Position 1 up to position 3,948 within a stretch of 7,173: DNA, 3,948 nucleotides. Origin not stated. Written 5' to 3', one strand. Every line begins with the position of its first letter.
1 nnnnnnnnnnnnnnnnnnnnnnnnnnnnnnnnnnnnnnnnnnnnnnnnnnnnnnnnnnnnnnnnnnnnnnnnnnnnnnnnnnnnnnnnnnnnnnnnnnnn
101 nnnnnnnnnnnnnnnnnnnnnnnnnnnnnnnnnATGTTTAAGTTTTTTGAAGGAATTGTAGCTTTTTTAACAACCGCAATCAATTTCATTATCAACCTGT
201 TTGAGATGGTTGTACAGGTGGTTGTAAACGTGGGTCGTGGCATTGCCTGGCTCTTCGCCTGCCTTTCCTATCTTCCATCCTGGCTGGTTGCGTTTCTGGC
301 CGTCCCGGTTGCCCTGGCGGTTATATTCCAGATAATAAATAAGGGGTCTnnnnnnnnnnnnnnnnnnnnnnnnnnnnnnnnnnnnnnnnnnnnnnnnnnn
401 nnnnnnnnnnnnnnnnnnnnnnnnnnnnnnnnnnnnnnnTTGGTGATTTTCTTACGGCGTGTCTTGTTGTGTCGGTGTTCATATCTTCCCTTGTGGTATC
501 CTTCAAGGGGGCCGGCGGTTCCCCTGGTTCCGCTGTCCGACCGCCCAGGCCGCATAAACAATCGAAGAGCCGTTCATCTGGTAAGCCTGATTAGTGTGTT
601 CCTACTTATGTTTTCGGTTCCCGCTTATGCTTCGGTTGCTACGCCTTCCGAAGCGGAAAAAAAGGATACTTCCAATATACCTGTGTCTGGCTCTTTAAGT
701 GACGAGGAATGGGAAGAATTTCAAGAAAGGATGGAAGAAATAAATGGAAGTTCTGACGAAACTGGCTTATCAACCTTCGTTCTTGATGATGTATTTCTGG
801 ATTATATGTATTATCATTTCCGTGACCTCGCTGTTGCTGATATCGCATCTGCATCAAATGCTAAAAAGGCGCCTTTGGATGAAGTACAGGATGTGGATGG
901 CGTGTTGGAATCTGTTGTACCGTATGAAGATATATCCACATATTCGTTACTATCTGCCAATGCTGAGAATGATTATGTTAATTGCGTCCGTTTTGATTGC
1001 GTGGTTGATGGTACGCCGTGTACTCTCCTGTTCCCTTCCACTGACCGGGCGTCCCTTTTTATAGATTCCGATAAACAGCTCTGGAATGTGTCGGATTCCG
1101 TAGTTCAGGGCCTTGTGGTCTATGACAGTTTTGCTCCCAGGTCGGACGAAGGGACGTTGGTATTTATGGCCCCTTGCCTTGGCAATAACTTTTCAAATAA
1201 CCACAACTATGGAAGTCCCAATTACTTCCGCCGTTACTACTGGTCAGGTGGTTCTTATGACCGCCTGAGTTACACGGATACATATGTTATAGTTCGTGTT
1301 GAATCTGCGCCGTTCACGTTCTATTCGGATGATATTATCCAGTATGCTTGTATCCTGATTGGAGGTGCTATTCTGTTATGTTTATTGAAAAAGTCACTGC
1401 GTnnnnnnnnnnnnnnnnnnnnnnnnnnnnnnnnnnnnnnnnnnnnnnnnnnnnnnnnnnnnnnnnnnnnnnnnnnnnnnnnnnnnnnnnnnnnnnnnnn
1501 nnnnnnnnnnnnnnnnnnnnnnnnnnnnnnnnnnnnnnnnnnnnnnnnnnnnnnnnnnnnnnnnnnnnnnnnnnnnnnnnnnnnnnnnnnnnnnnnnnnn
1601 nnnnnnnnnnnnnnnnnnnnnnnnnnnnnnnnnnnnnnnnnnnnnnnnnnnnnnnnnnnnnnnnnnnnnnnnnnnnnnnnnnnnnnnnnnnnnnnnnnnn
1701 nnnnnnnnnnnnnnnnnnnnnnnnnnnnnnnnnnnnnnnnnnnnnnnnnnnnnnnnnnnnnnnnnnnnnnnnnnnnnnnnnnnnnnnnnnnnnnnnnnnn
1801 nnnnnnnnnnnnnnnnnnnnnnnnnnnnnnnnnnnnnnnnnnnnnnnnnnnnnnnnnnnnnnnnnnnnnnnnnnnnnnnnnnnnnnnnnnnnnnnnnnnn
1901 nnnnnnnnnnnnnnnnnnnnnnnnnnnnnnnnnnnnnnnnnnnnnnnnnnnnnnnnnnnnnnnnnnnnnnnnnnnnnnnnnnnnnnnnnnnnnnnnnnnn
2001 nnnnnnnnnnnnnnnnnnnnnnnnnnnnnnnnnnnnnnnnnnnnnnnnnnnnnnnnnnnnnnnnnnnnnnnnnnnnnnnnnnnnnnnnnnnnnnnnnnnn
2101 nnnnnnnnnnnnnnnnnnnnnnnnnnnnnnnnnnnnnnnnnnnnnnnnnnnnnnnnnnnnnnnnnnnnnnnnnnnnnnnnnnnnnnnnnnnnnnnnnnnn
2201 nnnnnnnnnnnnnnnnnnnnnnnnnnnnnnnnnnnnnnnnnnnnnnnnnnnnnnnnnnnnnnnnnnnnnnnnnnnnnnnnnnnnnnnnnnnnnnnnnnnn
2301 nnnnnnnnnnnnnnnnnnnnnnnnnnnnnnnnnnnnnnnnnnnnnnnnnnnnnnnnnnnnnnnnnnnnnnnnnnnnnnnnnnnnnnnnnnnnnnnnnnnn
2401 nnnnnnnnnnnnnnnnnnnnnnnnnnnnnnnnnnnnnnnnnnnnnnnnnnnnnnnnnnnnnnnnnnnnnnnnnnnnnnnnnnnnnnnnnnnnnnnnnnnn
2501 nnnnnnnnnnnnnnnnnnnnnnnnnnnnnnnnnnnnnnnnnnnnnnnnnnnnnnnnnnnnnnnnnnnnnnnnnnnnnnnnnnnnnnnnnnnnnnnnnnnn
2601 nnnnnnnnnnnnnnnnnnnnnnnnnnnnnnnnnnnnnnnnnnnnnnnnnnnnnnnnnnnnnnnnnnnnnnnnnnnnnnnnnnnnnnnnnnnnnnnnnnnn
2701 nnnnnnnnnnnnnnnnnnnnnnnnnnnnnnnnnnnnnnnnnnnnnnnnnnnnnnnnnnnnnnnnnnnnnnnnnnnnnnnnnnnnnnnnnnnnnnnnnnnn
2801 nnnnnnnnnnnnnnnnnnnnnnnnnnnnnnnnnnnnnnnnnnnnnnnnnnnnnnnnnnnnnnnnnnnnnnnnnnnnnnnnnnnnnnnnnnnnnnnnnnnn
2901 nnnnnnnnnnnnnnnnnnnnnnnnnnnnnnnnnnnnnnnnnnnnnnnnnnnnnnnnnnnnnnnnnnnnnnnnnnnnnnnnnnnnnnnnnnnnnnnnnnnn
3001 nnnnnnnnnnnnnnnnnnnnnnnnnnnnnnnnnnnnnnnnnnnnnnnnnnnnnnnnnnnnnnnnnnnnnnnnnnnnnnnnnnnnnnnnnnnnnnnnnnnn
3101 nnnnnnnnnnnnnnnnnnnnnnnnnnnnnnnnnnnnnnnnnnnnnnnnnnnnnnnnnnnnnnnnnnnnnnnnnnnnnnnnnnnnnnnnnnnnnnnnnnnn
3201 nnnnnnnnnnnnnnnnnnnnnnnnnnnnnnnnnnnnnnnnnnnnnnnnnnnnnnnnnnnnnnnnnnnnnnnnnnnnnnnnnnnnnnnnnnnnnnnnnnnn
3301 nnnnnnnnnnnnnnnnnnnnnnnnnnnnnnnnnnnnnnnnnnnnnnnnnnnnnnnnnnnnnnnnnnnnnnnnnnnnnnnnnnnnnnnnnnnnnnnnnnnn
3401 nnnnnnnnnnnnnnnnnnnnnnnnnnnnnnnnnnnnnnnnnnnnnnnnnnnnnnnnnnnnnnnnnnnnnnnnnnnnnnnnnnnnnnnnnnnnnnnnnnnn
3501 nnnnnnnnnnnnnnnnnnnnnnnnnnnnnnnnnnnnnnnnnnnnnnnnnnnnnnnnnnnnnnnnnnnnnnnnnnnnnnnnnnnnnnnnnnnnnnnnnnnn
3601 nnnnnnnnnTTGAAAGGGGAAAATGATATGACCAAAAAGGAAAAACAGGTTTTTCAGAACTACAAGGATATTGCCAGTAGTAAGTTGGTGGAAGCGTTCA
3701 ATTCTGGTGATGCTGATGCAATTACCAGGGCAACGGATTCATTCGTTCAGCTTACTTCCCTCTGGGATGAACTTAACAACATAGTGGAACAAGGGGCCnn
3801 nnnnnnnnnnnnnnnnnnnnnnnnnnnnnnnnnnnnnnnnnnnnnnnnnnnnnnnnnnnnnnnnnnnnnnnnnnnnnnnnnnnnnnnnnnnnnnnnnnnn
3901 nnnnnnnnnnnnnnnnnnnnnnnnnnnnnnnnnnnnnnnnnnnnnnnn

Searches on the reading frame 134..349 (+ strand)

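Call 7: search_protein_families(library=pfam, max_evalue=1, proteins=[window:134-349:+])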
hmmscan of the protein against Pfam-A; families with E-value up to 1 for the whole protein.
window:134-349:+ (72 aa): 2 families
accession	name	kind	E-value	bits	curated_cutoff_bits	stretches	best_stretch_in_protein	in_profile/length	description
PF19510.5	DUF6044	-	0.015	14.2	27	1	33-70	128-165/564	Protein of unknown function (DUF6044)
PF25750.1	CMV_UL148C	-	0.029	15.3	27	1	9-52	28-72/77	Human cytomegalovirus UL148C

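Call 8: search_protein_families(library=phrogs, max_evalue=0.01, proteins=[window:134-349:+])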
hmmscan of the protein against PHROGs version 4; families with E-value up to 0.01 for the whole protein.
window:134-349:+ (72 aa): 0 families

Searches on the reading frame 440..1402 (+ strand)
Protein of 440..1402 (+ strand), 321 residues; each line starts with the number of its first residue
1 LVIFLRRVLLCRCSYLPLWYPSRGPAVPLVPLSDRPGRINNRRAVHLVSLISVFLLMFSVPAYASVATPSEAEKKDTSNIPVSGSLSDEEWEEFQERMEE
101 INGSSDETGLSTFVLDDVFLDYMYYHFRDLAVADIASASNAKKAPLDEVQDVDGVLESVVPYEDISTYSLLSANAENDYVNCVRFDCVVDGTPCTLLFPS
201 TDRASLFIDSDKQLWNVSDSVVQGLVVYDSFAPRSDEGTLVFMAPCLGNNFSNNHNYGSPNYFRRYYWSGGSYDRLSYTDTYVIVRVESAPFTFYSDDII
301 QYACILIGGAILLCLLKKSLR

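Call 7: search_protein_families(library=pfam, max_evalue=1, proteins=[window:440-1402:+])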
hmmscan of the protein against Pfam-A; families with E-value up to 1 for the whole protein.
window:440-1402:+ (321 aa): 0 families

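Call 8: search_protein_families(library=phrogs, max_evalue=0.01, proteins=[window:440-1402:+])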
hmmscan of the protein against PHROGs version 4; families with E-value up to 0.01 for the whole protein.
window:440-1402:+ (321 aa): 0 families

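Call 12: find_homologous_proteins(query=window:440-1402:+, max_evalue=0.001)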
Query window:440-1402:+ (321 aa): 78 proteins with E <= 0.001 among 3302 candidates.
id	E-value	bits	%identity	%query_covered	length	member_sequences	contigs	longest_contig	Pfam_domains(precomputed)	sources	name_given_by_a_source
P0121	8.5e-188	642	89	100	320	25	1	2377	-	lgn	-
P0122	3.3e-155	535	74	100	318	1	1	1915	-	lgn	-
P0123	2.0e-145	503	70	100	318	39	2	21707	-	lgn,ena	-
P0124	3.8e-133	462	77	83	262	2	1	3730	-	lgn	-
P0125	1.9e-118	414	62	100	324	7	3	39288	-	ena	-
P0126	3.1e-76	275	52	81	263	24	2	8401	-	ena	-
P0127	1.2e-75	273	51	85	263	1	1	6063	-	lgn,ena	-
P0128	1.6e-63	234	42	97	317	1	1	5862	-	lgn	-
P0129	1.7e-55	207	41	89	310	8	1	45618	-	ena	-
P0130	1.6e-54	204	40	100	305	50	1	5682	-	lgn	-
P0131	2.5e-54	203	45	73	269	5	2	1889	-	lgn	-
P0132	3.4e-54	203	44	88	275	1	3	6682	-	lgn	-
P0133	6.0e-54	202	49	64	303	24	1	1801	-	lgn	-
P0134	9.9e-54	201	43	82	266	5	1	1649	-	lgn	-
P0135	1.3e-53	201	44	83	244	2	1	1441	-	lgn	-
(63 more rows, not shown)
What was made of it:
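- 440..1405 (+): Second exported, C-terminally anchored protein (ORF440 family, 321 aa from TTG 440). It has a 64-aa presequence ending AYA|S, a beta domain at residues 180-295 and a TM helix at 296-320. 78 homologues (call 12).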

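Call 43: predict_structure(alignment_id=A4)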
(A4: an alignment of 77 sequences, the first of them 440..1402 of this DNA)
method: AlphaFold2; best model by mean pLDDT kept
length: 321 residues; sequences in the alignment: 77
mean_pLDDT: 72.9   pTM: 0.46
mean pLDDT of the five models: 72.9, 72.7, 71.5, 71.4, 70.7
residues with pLDDT >= 90: 102; 70-90: 97; 50-70: 45; < 50: 77
segments of 3 or more residues with pLDDT < 50: 17-21, 25-36, 67-84, 136-164, 167-174
pLDDT, mean of each block of 10 residues (from residue 1): 67 57 45 47 77 78 48 43 63 81 71 70 73 51 40 41 43 53 91 93 94 96 92 89 92 90 94 92 94 78 94 94 74
secondary structure, 60 per line:
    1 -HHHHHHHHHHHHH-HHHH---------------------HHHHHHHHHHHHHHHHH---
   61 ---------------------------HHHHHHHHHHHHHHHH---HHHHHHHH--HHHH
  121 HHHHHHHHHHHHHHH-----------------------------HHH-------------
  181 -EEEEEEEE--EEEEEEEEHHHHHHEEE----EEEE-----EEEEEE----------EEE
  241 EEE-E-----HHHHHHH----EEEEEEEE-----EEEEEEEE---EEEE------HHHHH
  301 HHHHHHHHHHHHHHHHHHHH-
elements in order: H2-14 H16-19 H41-57 H88-103 H107-114 H117-135 E182-189 E192-199 H200-205 E206-208 E213-216 E222-227 E238-243 H251-257 E262-269 E275-282 E286-289 H296-320
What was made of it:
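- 440..1405 (+): AF2 model (call 43).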

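Call 47: fold_search(model_id=the predicted structure, library=pdb)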
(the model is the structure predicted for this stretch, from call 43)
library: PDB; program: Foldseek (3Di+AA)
matches with E <= 10: 517; with E <= 0.001: 0
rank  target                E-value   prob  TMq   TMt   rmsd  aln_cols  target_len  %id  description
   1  9y9l_Y                1.8e-01  0.16  0.09  0.10  21.8       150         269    9  CP at the barbed end with one cofilin on second-to-last subunit (released 2026-03-04)
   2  2rqf_MODEL_1_A        1.8e-01  0.04  0.07  0.09  17.9       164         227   10  Solution structure of juvenile hormone binding protein from silkworm in complex with JH III (released 2010-05-05)
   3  8an6_D                3.2e-01  0.21  0.15  0.31  10.0       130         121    7  The Crystal structure of wt apo agroavidin - biotin complex (released 2023-04-12)
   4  1izn_A                3.2e-01  0.13  0.08  0.09  21.6       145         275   12  Crystal Structure of Actin Filament Capping Protein CapZ (released 2003-04-08)
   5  9y9m_Y                3.4e-01  0.12  0.08  0.09  21.9       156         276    8  Capping protein bound to the barbed end of cofilactin (released 2026-03-04)
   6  9yim_Y                4.0e-01  0.13  0.08  0.09  21.9       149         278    7  Capping protein bound to the barbed end of F-actin (released 2026-03-04)
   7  3ew2_F                4.2e-01  0.28  0.17  0.37   8.5       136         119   10  Crystal structure of rhizavidin-biotin complex (released 2008-12-23)
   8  7our_A                4.2e-01  0.20  0.17  0.34   8.8       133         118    8  Wilavidin apo form (P1 form) (released 2021-11-17)
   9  7our_F                4.2e-01  0.15  0.16  0.32   9.5       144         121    8  Wilavidin apo form (P1 form) (released 2021-11-17)
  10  6rtq_A                4.5e-01  0.18  0.17  0.33  10.0       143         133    9  Hoefavidin P61C mutant generates a stabilized octamer (released 2019-08-14)
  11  2w68_C                5.0e-01  0.08  0.11  0.15  16.1       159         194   10  ENHANCING THE RECEPTOR AFFINITY OF THE SIALIC ACID-BINDING DOMAIN OF VIBRIO CHOLERAE SIALIDASE THROUGH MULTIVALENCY (released 2008-12-30)
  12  4akr_B                5.0e-01  0.06  0.08  0.09  21.0       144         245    7  Crystal Structure of the cytoplasmic actin capping protein Cap32_34 from Dictyostelium discoideum (released 2012-07-04)
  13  3lk4_1                5.3e-01  0.13  0.08  0.10  21.7       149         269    8  Crystal structure of CapZ bound to the uncapping motif from CD2AP (released 2010-04-07)
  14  7bmw                  5.3e-01  0.12  0.10  0.21  17.6       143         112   11  p62PH in cesium chloride (0.75 M CsCl in cryo protectant) (released 2021-10-06)
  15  3ew2_E                5.3e-01  0.10  0.12  0.26  12.5       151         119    9  Crystal structure of rhizavidin-biotin complex (released 2008-12-23)
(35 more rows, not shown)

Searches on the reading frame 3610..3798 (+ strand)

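Call 7: search_protein_families(library=pfam, max_evalue=1, proteins=[window:3610-3798:+])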
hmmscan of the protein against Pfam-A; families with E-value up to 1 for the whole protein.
window:3610-3798:+ (63 aa): 2 families
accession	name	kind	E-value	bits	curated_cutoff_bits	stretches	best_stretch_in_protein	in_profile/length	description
PF12972.12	NAGLU_C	-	0.00027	21.1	25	1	5-56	91-142/268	Alpha-N-acetylglucosaminidase (NAGLU) C-terminal domain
PF08759.17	GT-D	-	0.094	12.9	27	1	3-58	7-63/225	Glycosyltransferase GT-D fold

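Call 8: search_protein_families(library=phrogs, max_evalue=0.01, proteins=[window:3610-3798:+])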
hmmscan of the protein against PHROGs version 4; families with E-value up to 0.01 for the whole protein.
window:3610-3798:+ (63 aa): 0 families
